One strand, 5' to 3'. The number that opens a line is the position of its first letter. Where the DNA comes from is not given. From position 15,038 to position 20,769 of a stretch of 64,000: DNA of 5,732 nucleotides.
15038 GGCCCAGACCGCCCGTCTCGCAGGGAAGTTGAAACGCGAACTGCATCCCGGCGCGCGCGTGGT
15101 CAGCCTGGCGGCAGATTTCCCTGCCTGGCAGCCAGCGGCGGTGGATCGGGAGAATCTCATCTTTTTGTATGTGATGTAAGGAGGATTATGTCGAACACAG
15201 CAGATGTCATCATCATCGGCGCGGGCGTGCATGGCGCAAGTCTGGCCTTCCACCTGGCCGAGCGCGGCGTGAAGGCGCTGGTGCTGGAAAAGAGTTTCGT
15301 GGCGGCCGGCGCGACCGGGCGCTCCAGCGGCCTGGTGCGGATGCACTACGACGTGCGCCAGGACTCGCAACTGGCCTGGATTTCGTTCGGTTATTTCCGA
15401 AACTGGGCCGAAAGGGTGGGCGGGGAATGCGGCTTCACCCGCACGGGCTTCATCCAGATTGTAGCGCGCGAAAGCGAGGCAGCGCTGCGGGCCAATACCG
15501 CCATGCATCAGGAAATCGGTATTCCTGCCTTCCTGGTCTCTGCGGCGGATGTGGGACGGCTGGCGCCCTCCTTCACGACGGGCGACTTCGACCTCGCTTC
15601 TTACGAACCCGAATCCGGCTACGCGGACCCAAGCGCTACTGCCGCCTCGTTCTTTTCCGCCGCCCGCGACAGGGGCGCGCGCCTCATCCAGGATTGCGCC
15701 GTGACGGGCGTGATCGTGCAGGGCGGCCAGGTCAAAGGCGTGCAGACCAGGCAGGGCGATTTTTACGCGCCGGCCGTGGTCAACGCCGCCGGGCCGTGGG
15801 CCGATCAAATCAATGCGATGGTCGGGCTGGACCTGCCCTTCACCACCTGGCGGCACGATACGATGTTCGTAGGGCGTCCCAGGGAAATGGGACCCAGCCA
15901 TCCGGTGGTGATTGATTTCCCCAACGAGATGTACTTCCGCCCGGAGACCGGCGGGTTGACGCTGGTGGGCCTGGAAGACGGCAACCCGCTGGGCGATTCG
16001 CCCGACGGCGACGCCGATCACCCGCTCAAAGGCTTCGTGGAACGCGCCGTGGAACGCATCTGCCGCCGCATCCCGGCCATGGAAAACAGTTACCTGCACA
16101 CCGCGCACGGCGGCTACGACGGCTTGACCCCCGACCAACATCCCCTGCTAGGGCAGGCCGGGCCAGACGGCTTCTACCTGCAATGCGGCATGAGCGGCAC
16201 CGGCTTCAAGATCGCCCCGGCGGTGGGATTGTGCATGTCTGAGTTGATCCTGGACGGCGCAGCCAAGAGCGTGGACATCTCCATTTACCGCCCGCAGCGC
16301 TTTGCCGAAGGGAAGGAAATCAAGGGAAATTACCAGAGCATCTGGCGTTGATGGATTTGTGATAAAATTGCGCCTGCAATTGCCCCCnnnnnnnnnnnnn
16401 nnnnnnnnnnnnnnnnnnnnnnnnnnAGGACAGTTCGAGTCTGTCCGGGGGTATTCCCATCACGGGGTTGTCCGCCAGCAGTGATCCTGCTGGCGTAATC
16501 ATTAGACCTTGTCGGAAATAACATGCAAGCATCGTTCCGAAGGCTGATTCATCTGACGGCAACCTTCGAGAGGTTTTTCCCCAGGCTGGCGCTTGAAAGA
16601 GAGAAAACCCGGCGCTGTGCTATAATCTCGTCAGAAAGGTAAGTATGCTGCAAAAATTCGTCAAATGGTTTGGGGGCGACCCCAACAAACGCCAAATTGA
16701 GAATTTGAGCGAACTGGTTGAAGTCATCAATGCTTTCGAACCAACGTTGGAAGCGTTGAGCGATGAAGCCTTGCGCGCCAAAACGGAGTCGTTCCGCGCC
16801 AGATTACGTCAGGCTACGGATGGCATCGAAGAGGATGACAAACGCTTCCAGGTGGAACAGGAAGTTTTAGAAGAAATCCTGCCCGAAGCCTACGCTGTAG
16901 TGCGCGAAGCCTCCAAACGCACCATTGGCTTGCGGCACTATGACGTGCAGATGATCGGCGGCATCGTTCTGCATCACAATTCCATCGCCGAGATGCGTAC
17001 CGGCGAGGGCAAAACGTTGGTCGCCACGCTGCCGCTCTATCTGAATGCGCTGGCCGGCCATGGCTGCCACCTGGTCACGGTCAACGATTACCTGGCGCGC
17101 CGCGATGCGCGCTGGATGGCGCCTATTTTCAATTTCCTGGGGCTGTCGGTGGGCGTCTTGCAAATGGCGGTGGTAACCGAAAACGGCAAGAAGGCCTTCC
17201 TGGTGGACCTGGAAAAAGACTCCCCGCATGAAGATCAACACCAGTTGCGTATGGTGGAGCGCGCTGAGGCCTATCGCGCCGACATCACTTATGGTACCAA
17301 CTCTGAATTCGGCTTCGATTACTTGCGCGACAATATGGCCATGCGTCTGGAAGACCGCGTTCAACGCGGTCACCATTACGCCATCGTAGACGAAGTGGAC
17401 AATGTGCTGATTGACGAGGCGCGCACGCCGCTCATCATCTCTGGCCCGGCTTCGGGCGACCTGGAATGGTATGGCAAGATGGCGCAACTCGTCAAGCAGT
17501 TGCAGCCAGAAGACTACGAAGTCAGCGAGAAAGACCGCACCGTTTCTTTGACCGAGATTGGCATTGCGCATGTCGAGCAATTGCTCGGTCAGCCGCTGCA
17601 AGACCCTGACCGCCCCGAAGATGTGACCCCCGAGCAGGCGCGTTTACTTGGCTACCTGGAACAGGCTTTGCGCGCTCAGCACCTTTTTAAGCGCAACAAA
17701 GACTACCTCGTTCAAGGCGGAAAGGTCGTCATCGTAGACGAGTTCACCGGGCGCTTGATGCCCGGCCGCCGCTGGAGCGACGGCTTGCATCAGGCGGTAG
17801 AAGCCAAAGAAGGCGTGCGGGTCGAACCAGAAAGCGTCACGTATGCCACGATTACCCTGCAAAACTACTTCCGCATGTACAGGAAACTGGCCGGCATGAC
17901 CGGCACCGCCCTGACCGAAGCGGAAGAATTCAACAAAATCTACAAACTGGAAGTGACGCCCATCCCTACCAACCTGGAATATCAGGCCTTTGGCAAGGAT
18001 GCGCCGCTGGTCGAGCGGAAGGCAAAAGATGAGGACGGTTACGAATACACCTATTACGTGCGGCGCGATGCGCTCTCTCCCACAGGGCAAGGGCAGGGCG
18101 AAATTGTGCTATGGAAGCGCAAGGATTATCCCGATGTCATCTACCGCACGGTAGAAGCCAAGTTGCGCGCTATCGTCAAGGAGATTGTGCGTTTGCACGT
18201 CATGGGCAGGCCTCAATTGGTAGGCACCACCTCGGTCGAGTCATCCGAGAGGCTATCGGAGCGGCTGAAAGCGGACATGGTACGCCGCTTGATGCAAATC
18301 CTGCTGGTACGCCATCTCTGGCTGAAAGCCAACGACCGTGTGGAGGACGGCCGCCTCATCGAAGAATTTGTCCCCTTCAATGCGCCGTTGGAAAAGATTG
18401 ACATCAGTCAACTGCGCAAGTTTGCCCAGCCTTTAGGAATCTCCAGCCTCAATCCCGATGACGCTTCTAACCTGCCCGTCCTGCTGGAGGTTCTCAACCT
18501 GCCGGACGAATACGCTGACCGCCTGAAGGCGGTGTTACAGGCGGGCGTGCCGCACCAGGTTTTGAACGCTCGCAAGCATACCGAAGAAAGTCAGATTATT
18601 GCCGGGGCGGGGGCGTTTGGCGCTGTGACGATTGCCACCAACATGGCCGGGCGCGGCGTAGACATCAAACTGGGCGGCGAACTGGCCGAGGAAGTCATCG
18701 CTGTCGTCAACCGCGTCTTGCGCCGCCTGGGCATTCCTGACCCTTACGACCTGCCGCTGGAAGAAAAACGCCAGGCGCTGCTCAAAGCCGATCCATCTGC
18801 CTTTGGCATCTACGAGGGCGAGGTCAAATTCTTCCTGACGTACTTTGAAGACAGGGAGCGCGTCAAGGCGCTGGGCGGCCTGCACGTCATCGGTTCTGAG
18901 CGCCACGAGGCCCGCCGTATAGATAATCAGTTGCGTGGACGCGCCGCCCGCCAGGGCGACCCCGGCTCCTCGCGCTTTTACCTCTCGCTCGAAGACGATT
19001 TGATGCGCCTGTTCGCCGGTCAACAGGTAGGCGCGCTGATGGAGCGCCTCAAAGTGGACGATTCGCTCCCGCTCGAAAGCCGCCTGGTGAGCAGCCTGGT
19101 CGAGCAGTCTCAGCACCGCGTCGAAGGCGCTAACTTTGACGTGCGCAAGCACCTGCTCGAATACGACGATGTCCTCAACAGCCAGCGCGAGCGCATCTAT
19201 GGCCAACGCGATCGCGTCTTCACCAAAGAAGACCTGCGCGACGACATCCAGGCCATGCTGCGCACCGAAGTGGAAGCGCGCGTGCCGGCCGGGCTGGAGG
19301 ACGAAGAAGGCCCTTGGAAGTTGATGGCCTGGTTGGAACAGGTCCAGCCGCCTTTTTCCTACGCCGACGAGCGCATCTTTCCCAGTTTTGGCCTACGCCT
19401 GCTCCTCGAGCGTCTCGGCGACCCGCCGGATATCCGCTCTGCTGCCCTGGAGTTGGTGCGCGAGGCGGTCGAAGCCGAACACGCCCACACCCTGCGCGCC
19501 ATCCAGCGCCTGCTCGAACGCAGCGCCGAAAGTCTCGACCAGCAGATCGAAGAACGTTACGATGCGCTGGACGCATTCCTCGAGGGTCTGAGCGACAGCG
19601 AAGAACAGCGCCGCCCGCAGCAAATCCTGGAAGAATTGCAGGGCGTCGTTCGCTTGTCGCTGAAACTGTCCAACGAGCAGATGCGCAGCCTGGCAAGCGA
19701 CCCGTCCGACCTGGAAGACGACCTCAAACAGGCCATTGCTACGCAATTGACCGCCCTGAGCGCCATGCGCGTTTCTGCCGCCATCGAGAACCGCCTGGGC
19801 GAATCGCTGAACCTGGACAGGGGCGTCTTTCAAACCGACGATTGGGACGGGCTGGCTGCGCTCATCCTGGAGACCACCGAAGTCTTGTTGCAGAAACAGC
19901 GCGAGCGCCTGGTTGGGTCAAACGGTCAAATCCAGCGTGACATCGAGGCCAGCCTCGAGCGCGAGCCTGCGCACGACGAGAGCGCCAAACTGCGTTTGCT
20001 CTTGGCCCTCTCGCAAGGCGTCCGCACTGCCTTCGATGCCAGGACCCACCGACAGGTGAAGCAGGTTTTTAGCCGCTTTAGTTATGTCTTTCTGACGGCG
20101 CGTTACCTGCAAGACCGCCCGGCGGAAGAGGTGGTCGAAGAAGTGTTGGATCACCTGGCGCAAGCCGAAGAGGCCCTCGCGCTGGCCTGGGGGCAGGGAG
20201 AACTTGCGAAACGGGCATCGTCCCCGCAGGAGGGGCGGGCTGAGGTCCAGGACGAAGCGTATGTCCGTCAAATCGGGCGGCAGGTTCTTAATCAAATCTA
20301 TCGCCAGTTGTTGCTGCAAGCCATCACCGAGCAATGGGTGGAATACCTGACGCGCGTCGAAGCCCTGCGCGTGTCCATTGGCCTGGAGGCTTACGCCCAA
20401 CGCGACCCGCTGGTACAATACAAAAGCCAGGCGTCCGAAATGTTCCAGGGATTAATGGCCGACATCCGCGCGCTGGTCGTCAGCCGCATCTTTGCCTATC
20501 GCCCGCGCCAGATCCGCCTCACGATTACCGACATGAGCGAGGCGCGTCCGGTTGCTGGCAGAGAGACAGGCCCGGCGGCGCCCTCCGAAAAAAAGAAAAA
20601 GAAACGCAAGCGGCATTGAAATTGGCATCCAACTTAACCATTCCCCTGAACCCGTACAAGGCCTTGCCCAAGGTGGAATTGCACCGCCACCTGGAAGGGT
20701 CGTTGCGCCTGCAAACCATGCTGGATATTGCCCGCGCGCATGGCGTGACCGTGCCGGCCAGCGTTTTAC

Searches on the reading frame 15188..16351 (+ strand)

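Call 45: search_protein_families(library=pfam, proteins=[window:15188-16351:+], max_evalue=0.0001)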
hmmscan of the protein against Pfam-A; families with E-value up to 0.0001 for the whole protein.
window:15188-16351:+ (387 aa): 5 families
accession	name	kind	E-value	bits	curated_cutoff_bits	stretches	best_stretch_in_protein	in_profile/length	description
PF01266.30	DAO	-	3.3e-64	218.1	27.9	1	6-353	1-353/353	FAD dependent oxidoreductase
PF00890.30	FAD_binding_2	-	1e-07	31.9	20.4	1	6-205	1-205/414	FAD binding domain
PF01946.23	Thi4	-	1.3e-05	25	26.2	0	5-44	18-58/235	Thi4 family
PF01494.25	FAD_binding_3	-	3.2e-05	23.8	22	1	5-47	2-43/349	FAD binding domain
PF12831.13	FAD_oxidored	-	6.1e-05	22.9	27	0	6-201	1-144/416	FAD dependent oxidoreductase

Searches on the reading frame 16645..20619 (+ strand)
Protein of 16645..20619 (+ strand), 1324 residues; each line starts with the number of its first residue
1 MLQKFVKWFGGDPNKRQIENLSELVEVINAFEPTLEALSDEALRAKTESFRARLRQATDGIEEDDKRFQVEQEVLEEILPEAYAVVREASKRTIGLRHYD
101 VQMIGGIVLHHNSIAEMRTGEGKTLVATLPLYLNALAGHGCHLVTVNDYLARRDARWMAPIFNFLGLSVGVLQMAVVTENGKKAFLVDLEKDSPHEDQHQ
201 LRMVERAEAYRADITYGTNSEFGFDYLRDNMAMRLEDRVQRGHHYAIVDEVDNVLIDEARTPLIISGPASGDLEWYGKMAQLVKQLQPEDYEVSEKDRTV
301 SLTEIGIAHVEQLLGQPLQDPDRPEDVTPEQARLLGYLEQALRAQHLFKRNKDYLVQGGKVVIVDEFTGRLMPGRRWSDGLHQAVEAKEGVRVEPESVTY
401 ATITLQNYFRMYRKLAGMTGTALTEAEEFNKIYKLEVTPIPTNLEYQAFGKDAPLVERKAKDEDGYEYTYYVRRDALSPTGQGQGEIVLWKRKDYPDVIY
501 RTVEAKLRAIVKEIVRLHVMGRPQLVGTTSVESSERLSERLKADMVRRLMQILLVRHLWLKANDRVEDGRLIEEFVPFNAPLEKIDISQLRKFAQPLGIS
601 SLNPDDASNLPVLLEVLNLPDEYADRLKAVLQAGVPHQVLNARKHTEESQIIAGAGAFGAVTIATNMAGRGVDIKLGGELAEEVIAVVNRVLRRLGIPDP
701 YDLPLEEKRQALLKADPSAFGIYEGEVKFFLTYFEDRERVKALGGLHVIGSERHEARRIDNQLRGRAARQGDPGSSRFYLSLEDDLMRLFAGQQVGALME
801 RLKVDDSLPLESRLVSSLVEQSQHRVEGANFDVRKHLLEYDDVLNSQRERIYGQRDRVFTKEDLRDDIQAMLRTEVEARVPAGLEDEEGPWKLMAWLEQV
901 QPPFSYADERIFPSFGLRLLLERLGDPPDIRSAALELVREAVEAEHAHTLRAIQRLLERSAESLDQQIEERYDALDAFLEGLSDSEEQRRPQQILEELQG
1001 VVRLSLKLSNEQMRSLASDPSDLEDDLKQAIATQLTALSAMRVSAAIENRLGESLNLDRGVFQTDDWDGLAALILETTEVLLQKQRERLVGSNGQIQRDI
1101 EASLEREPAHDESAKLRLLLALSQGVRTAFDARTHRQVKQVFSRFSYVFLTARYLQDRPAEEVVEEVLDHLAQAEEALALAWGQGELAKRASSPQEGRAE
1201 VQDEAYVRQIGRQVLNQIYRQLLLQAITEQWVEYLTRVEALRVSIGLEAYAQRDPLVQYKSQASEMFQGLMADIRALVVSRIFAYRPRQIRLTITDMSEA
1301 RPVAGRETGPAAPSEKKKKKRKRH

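Call 8: search_protein_families(library=ncbifam, proteins=[window:16645-20619:+], max_evalue=0.00001)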
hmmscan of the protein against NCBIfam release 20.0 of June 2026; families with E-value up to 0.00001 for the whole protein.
window:16645-20619:+ (1324 aa): 8 families
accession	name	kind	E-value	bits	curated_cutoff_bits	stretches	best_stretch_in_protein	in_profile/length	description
NF009538.1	PRK12904.1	equivalog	1.3e-298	992.6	814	4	11-447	7-394/814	preprotein translocase subunit SecA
TIGR00963.1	secA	equivalog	1.2e-282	939.9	800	5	201-446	135-375/787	preprotein translocase subunit SecA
NF006630.0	PRK09200.1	subfamily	9e-235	781.3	862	5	12-447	8-398/789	preprotein translocase subunit SecA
NF009536.0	PRK12901.1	equivalog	1.1e-232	775.4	1493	8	337-444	493-600/1118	preprotein translocase subunit SecA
TIGR04397.1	SecA2_Bac_anthr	exception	2.5e-222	740.2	1085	6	201-447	156-396/774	accessory Sec system translocase SecA2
TIGR03714.1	secA2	equivalog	5.4e-185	616.8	930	4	14-445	2-392/762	accessory Sec system translocase SecA2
NF012136.0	SecA2_Lm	equivalog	2.8e-165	551.4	1100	4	200-447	153-393/776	accessory Sec system translocase SecA2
TIGR04221.1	SecA2_Mycobac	equivalog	4.9e-155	517.7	725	5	204-447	158-395/762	accessory Sec system translocase SecA2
